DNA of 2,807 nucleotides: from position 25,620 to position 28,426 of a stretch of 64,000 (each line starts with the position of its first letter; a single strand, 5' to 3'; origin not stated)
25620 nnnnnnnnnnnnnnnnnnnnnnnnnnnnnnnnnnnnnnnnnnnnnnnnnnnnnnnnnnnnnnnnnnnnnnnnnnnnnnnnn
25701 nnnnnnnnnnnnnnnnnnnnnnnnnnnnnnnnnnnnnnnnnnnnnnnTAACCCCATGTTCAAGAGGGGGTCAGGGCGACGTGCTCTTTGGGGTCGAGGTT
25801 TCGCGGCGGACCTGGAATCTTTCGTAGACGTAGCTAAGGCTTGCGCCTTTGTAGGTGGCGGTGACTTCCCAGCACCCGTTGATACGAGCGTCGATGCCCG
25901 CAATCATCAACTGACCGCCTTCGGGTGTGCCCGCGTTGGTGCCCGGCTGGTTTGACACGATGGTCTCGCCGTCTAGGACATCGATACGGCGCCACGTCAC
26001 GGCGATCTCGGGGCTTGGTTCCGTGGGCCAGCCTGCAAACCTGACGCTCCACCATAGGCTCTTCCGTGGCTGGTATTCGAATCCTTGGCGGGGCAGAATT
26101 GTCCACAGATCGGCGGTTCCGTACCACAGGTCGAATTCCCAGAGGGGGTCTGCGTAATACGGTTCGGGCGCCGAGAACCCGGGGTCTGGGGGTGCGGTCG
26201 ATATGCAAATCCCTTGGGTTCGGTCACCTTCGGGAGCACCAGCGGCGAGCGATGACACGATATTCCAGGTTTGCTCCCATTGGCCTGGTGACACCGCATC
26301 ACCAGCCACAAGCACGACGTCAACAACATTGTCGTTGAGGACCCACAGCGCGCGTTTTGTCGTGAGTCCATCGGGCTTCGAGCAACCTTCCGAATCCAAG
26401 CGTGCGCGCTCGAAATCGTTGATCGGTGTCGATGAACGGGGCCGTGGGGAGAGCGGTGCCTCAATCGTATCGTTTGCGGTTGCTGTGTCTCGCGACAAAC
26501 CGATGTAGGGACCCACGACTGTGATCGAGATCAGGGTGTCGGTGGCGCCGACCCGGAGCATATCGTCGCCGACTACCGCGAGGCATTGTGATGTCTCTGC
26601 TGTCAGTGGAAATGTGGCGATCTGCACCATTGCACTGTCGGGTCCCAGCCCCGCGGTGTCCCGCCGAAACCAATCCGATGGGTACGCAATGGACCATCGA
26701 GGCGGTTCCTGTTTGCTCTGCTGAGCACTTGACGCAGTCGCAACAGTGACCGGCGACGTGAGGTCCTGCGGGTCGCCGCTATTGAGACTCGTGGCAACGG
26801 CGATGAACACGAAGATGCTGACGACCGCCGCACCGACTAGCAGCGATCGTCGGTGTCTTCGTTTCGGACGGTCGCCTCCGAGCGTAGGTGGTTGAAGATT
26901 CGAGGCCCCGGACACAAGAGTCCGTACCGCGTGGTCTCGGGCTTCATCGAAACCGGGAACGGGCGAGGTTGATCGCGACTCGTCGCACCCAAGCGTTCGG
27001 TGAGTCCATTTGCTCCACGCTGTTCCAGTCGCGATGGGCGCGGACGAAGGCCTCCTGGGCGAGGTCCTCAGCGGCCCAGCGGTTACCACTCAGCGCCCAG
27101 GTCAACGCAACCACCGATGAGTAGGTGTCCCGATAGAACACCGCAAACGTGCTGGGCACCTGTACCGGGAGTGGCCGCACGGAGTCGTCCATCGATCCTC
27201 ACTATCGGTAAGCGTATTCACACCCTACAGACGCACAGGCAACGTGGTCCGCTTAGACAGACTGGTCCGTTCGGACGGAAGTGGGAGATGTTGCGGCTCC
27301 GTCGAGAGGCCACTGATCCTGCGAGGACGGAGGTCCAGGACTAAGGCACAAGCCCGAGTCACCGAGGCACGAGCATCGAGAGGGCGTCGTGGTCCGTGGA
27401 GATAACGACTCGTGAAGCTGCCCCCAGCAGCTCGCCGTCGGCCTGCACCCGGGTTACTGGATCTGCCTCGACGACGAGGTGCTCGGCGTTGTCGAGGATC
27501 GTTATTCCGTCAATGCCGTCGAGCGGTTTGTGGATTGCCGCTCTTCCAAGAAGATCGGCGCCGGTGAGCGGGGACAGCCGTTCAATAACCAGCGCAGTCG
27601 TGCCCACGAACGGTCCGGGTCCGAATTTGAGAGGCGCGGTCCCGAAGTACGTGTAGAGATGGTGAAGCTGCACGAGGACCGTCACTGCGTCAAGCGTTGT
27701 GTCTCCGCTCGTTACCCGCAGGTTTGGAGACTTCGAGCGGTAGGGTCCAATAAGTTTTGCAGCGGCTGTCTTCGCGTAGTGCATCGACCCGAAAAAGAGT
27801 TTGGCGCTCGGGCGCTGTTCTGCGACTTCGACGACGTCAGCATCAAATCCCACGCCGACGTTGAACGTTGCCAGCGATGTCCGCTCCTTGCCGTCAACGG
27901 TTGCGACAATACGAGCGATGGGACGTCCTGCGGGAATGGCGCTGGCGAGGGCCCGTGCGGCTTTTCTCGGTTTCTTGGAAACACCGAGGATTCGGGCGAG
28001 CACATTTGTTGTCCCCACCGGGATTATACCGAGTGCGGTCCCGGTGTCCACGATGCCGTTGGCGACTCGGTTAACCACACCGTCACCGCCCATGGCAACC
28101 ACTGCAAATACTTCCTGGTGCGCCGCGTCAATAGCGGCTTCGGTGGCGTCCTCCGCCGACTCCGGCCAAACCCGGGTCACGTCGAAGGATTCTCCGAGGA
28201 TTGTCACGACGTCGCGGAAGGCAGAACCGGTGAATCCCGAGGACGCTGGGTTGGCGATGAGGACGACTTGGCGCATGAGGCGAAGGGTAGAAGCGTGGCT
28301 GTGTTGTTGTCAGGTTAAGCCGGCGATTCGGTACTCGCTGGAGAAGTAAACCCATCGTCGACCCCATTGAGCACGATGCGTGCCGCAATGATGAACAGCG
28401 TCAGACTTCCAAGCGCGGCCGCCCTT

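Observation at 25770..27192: ECF sigma factor reduced to region 2 only, overlapping a membrane protein with anti-sigma-like topology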

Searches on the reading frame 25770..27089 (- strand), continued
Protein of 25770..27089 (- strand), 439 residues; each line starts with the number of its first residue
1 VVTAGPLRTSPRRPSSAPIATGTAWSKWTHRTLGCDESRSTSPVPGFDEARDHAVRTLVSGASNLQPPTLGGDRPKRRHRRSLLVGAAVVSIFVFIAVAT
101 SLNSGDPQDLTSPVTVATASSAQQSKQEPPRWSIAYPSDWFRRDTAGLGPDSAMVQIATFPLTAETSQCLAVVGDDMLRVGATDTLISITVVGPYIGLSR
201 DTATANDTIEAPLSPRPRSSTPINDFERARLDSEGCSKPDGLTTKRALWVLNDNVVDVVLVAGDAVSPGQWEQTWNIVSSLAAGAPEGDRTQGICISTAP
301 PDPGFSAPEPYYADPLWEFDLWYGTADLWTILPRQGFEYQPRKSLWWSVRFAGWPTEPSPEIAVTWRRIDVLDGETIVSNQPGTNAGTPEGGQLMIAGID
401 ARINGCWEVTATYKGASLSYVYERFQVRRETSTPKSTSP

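Call 52: search_protein_families(library=pfam, proteins=[L026:1987-3660:+, L001:5483-6004:+, L001:6001-7188:+, L027:2199-2756:+], max_evalue=0.01)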
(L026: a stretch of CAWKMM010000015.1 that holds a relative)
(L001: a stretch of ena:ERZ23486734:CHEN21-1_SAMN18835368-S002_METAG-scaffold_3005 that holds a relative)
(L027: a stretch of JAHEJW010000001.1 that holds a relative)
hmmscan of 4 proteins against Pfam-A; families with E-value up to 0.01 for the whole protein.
L026:1987-3660:+ (557 aa): 3 families
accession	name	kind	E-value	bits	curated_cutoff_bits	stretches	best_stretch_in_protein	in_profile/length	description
PF08281.18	Sigma70_r4_2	-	3.4e-12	46.3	25.7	1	170-221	3-54/54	Sigma-70, region 4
PF04545.22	Sigma70_r4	-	1.9e-10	40.5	24.1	1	175-221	2-48/50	Sigma-70, region 4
PF04542.20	Sigma70_r2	-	1e-07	32.1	24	1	82-145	4-69/71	Sigma-70 region 2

L001:5483-6004:+ (173 aa): 7 families
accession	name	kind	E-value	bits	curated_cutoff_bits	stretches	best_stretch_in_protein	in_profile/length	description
PF08281.18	Sigma70_r4_2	-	1.7e-15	56.9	25.7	1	109-161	2-54/54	Sigma-70, region 4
PF04542.20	Sigma70_r2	-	1.3e-10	41.4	24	1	20-83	2-67/71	Sigma-70 region 2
PF04545.22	Sigma70_r4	-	3.2e-10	39.8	24.1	1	115-161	2-48/50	Sigma-70, region 4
PF07638.17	Sigma70_ECF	-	0.00064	20.1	21.1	1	55-165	68-183/185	ECF sigma factor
PF22233.2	PhyR_sigma-like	-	0.001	19.2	27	1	115-164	1-50/50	Response regulator PhyR, sigma-like domain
PF22029.2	PhyR_sigma2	-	0.0044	17.5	27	0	33-69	14-50/55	Sigma2 domain of PhyR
PF04297.20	UPF0122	-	0.0088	16.7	22.7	0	118-157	18-57/101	Putative helix-turn-helix protein, YlxM / p13 like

L001:6001-7188:+ (395 aa): 0 families

L027:2199-2756:+ (185 aa): 6 families
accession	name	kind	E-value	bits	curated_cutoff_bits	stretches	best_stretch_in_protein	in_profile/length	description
PF08281.18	Sigma70_r4_2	-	5.9e-15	55.1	25.7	1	121-172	3-54/54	Sigma-70, region 4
PF04542.20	Sigma70_r2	-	1.2e-14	54.3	24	1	29-95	1-69/71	Sigma-70 region 2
PF04545.22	Sigma70_r4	-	9.6e-10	38.3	24.1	1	128-172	4-48/50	Sigma-70, region 4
PF07638.17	Sigma70_ECF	-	9.9e-07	29.3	21.1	1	80-176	84-183/185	ECF sigma factor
PF13384.12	HTH_23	-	0.0012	19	24.6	1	133-166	7-39/50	Homeodomain-like domain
PF22233.2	PhyR_sigma-like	-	0.0069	16.6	27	0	131-171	6-46/50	Response regulator PhyR, sigma-like domain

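Call 53: find_encoding_contigs(protein=P0027, flank=2500, max_places=3)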
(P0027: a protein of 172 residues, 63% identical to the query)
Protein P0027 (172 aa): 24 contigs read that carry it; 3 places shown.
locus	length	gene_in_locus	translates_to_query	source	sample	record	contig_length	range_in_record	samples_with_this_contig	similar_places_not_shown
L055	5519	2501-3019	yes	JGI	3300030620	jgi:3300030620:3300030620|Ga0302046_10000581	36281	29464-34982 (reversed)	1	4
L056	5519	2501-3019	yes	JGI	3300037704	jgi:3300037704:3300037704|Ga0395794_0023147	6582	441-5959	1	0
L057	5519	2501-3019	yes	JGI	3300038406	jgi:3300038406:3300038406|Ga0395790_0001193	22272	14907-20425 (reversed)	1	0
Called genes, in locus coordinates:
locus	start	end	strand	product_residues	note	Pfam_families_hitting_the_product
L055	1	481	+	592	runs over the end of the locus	?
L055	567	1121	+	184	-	PF02566:OsmC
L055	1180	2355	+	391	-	PF00890:FAD_binding_2 (faint), PF01266:DAO (weak), PF01494:FAD_binding_3, PF07992:Pyr_redox_2 (faint), PF12831:FAD_oxidored (weak), PF01266:DAO (weak)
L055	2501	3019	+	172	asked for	PF04542:Sigma70_r2, PF08281:Sigma70_r4_2, PF04545:Sigma70_r4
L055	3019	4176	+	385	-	-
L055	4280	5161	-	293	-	PF03976:PPK2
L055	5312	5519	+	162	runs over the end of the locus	PF09419:PGP_phosphatase (faint)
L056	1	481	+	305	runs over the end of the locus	PF04101:Glyco_tran_28_C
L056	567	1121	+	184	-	PF02566:OsmC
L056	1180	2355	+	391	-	PF00890:FAD_binding_2 (faint), PF01266:DAO (weak), PF01494:FAD_binding_3, PF07992:Pyr_redox_2 (faint), PF12831:FAD_oxidored (weak), PF01266:DAO (weak)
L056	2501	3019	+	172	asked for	PF04542:Sigma70_r2, PF08281:Sigma70_r4_2, PF04545:Sigma70_r4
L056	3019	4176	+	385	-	-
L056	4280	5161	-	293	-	PF03976:PPK2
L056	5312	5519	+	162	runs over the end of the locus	PF09419:PGP_phosphatase (faint)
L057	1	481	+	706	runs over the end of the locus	PF00561:Abhydrolase_1, PF12146:Hydrolase_4 (faint), PF12697:Abhydrolase_6, PF04101:Glyco_tran_28_C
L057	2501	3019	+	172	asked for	PF04542:Sigma70_r2, PF08281:Sigma70_r4_2, PF04545:Sigma70_r4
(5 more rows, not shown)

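Call 54: find_encoding_contigs(protein=P0022, flank=2500, max_places=2)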
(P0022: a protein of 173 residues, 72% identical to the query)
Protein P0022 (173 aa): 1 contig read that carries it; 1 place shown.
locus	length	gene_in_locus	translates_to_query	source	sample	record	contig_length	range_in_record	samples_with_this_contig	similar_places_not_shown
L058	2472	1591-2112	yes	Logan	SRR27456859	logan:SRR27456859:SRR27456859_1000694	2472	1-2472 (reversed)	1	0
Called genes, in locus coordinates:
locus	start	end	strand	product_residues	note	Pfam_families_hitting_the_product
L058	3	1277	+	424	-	?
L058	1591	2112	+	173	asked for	PF04542:Sigma70_r2, PF08281:Sigma70_r4_2, PF04545:Sigma70_r4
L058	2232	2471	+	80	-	?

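Call 56: search_protein_families(library=ncbifam, proteins=[L001:5483-6004:+, L001:6001-7188:+, L055:3019-4176:+], max_evalue=0.01)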
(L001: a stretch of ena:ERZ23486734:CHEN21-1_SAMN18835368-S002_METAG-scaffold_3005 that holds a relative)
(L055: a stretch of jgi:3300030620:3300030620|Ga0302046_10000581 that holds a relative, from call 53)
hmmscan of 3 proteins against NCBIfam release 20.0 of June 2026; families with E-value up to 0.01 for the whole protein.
L001:5483-6004:+ (173 aa): 79 families (the best 25 are shown)
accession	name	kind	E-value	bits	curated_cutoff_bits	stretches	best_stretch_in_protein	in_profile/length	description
TIGR02983.1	SigE-fam_strep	subfamily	1e-34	119.7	141.55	1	15-165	7-158/162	SigE family RNA polymerase sigma factor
TIGR02948.1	SigW_bacill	equivalog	2.9e-19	69.8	243.1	1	26-165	30-184/187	RNA polymerase sigma factor SigW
NF007223.0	PRK09641.1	equivalog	5.7e-19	68.7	209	1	26-165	30-184/187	RNA polymerase sigma factor SigW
NF058625.1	sigma_PG0214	equivalog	2.1e-18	66.6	130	1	25-167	15-163/170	GFO_1088 family ECF-type sigma factor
TIGR02937.1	sigma70-ECF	superfamily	5.6e-18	65.1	42.9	1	17-165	4-165/165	sigma-70 family RNA polymerase sigma factor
TIGR02952.1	Sig70_famx2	equivalog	1.7e-16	60.6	206.45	1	16-165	13-170/170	ECF subfamily RNA polymerase sigma factor, BldN family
NF004113.0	PRK05602.1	equivalog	9e-16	58.1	208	1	25-167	56-203/211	RNA polymerase sigma factor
NF009176.0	PRK12524.1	equivalog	4.6e-15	55.9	264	1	28-165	40-184/196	RNA polymerase sigma factor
TIGR02989.1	Sig-70_gvs1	subfamily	2.2e-14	53.7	124.55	1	16-162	3-155/158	RNA polymerase sigma-70 factor, Rhodopirellula/Verrucomicrobium family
NF006930.0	PRK09415.1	subfamily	1.7e-13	50.8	198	1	26-165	28-175/179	RNA polymerase factor sigma C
TIGR02950.1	SigM_subfam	subfamily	1.8e-13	50.6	147.95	1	19-164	5-157/159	RNA polymerase sigma factor, SigM family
TIGR02954.1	Sig70_famx3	hypoth_equivalog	2.5e-13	50.1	188.5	1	37-165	39-167/170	RNA polymerase sigma-70 factor, TIGR02954 family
NF007225.0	PRK09643.1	equivalog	2e-12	47.3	190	1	24-165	37-182/204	RNA polymerase sigma factor SigM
TIGR02985.1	Sig70_bacteroi1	subfamily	4.2e-12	46.6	126.4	1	15-165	2-162/162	RNA polymerase sigma-70 factor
NF006550.0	PRK09047.1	equivalog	2.2e-11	43.6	173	1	110-168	132-190/194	RNA polymerase sigma factor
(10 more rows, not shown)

L001:6001-7188:+ (395 aa): 1 family
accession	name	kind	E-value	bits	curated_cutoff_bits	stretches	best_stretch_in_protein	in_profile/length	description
NF038083.1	CU044_5270_fam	subfamily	0.00089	19.1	100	1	5-76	2-71/284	CU044_5270 family protein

L055:3019-4176:+ (385 aa): 0 families

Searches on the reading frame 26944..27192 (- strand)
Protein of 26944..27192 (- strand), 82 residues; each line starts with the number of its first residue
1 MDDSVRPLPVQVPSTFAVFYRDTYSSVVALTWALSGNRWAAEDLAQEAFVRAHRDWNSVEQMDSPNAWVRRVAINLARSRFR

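Call 5: search_protein_families(library=pfam, proteins=[window:26944-27192:-], max_evalue=1)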
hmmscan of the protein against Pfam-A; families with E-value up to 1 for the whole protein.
window:26944-27192:- (82 aa): 2 families
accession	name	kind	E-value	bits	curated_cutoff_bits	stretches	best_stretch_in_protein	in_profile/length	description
PF04542.20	Sigma70_r2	-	6.6e-11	42.3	24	1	20-82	2-66/71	Sigma-70 region 2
PF22029.2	PhyR_sigma2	-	0.004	17.6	27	1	33-69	14-50/55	Sigma2 domain of PhyR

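Call 6: search_protein_families(library=ncbifam, proteins=[window:26944-27192:-], max_evalue=1)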
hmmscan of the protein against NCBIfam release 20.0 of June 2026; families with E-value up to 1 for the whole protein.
window:26944-27192:- (82 aa): 53 families (the best 25 are shown)
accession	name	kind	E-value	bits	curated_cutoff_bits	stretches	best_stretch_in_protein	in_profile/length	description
TIGR02983.1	SigE-fam_strep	subfamily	3e-17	63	141.55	1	15-82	7-74/162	SigE family RNA polymerase sigma factor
TIGR02989.1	Sig-70_gvs1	subfamily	2.9e-09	37.1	124.55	1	16-82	3-69/158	RNA polymerase sigma-70 factor, Rhodopirellula/Verrucomicrobium family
NF007223.0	PRK09641.1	equivalog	5.4e-08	32.9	209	1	26-82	30-86/187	RNA polymerase sigma factor SigW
NF006930.0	PRK09415.1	subfamily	5.9e-08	32.8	198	1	25-79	27-81/179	RNA polymerase factor sigma C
TIGR02948.1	SigW_bacill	equivalog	9.2e-08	32.4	243.1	1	26-82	30-86/187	RNA polymerase sigma factor SigW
NF007229.0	PRK09647.1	equivalog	1.6e-07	30.9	265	1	21-78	51-107/220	RNA polymerase sigma factor SigE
NF007227.0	PRK09645.1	subfamily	6.7e-07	29.4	202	1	16-77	15-77/177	sigma-70 family RNA polymerase sigma factor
NF009179.0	PRK12527.1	equivalog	1.1e-06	28.8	162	1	24-82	5-62/159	RNA polymerase sigma factor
NF058625.1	sigma_PG0214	equivalog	1.3e-06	28.2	130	1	23-82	13-72/170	GFO_1088 family ECF-type sigma factor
TIGR02985.1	Sig70_bacteroi1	subfamily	2e-06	28.1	126.4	1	15-77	2-64/162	RNA polymerase sigma-70 factor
NF009171.0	PRK12518.1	equivalog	2.4e-06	27.5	208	1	14-78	27-90/191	RNA polymerase sigma factor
NF004113.0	PRK05602.1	equivalog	6.6e-06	25.9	208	1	23-82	54-114/211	RNA polymerase sigma factor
NF006089.0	PRK08241.1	subfamily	1.9e-05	23.9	240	1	33-76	41-84/343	RNA polymerase subunit sigma-70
TIGR02939.1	RpoE_Sigma70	equivalog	2.3e-05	24.5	236.15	1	16-79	22-85/190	RNA polymerase sigma factor RpoE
TIGR02937.1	sigma70-ECF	superfamily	2.4e-05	24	42.9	1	16-82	3-69/165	sigma-70 family RNA polymerase sigma factor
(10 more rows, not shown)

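Call 8: find_homologous_proteins(query=window:26944-27192:-)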
Query window:26944-27192:- (82 aa): 4 proteins with E <= 0.001 among 6 candidates.
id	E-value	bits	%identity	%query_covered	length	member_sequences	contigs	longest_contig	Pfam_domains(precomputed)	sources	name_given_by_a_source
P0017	5.3e-28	114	98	68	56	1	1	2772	PF04542.21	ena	-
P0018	1.4e-8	53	59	71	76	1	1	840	PF04542.21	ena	-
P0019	7.5e-8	50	47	80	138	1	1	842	PF04542.21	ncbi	-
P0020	1.7e-5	43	48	71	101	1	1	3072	PF04542.21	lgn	-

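Call 25: find_encoding_contigs(protein=P0017, flank=3000, max_places=4)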
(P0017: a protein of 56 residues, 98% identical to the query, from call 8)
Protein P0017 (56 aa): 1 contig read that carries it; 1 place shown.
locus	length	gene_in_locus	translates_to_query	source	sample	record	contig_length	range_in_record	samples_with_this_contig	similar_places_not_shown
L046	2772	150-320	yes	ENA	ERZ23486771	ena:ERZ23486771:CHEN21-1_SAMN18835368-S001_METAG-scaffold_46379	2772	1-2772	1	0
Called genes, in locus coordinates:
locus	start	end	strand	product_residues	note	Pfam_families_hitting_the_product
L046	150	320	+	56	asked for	PF04542:Sigma70_r2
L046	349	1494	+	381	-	-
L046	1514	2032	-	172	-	PF00702:Hydrolase, PF13419:HAD_2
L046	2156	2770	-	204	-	?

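Call 48: find_encoding_contigs(protein=window:26944-27192:-, flank=2000, max_places=10)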
Protein window:26944-27192:- (82 aa): 6 contigs read that carry it; 6 places shown.
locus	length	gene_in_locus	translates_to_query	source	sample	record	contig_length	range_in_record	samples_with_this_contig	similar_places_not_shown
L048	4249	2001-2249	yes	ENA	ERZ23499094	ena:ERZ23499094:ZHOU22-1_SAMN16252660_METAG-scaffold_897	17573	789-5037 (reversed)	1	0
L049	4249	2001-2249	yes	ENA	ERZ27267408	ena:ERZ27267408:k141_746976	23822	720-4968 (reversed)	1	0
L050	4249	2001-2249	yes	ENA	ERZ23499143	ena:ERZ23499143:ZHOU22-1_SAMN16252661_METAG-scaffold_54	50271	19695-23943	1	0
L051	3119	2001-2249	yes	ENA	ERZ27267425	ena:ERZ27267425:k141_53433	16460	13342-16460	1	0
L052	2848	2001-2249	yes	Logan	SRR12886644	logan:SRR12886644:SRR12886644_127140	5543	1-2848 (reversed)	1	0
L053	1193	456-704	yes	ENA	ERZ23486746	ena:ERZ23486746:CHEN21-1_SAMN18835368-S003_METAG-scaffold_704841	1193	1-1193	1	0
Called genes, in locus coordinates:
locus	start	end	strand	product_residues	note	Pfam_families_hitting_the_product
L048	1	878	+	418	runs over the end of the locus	PF07690:MFS_1, PF12832:MFS_1_like, PF11700:ATG22, PF07690:MFS_1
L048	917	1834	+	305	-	PF00781:DAGK_cat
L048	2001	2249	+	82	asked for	PF04542:Sigma70_r2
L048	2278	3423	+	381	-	-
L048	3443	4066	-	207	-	PF00702:Hydrolase, PF13419:HAD_2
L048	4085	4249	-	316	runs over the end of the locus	?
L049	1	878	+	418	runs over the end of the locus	PF07690:MFS_1, PF12832:MFS_1_like, PF11700:ATG22, PF07690:MFS_1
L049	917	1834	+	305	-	PF00781:DAGK_cat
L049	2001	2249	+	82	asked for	PF04542:Sigma70_r2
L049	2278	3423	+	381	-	-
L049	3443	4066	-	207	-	PF00702:Hydrolase, PF13419:HAD_2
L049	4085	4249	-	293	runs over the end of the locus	?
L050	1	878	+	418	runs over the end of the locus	PF07690:MFS_1, PF12832:MFS_1_like, PF11700:ATG22, PF07690:MFS_1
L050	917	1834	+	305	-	PF00781:DAGK_cat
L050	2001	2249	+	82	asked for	PF04542:Sigma70_r2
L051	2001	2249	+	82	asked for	PF04542:Sigma70_r2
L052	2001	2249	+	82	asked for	PF04542:Sigma70_r2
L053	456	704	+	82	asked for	PF04542:Sigma70_r2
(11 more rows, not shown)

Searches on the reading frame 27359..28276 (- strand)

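Call 5: search_protein_families(library=pfam, proteins=[window:27359-28276:-], max_evalue=1)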
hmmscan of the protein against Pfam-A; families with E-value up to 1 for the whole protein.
window:27359-28276:- (305 aa): 2 families
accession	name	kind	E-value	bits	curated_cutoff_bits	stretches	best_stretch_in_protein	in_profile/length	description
PF00781.29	DAGK_cat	-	2.9e-22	79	23.6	1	4-112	2-114/125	Diacylglycerol kinase catalytic domain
PF01513.26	NAD_kinase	-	0.013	16.2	25.5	1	28-110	45-122/130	ATP-NAD kinase N-terminal domain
